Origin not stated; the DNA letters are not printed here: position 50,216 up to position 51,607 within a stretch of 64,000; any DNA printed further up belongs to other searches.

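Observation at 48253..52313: Candidate undescribed defence operon: ImmA-like metalloprotease, AAA+ ATPase, ABC-type ATPase and DUF6602/PD-(D/E)XK nuclease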

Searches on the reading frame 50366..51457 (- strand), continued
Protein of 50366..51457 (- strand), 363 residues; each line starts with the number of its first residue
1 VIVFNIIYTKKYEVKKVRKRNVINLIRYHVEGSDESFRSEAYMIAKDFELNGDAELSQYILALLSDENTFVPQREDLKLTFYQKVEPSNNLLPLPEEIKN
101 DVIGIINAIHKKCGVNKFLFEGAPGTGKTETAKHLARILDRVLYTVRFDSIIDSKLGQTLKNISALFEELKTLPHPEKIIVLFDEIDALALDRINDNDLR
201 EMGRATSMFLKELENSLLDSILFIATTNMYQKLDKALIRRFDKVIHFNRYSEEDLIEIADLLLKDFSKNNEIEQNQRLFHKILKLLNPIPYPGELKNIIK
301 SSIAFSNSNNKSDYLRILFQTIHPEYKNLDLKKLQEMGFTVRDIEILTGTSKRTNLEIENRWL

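Call 83: search_protein_families(library=pfam, proteins=[L081:7667-9013:+, L081:4995-5681:+, L035:9301-10041:+, L035:10041-11348:+], max_evalue=0.001)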
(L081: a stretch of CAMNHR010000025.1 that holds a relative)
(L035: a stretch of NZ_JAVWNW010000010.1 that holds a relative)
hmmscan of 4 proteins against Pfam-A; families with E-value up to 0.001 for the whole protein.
L081:7667-9013:+ (448 aa): 3 families
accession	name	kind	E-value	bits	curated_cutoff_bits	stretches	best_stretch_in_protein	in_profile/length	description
PF13304.12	AAA_21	-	2.1e-27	97.5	27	1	53-393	1-304/304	AAA domain, putative AbiEii toxin, Type IV TA system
PF13175.12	AAA_15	-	8e-13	49.2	32.1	1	345-388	327-370/374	AAA ATPase domain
PF02463.25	SMC_N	-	5.1e-06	26.5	40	0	52-73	25-46/220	RecF/RecN/SMC N terminal domain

L081:4995-5681:+ (228 aa): 0 families

L035:9301-10041:+ (246 aa): 1 family
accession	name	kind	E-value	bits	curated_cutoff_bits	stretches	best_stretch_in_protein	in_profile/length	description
PF20247.3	DUF6602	-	9.4e-28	96.6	27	1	24-126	5-104/104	Domain of unknown function (DUF6602)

L035:10041-11348:+ (435 aa): 2 families
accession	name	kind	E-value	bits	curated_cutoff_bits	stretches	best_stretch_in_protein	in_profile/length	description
PF18144.7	SMODS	-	1.2e-34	120.4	26.5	1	1-161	1-164/164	Second Messenger Oligonucleotide or Dinucleotide Synthetase domain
PF18134.7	AGS_C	-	1.5e-26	93.3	26.7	1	310-435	2-129/129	Adenylyl/Guanylyl and SMODS C-terminal sensor domain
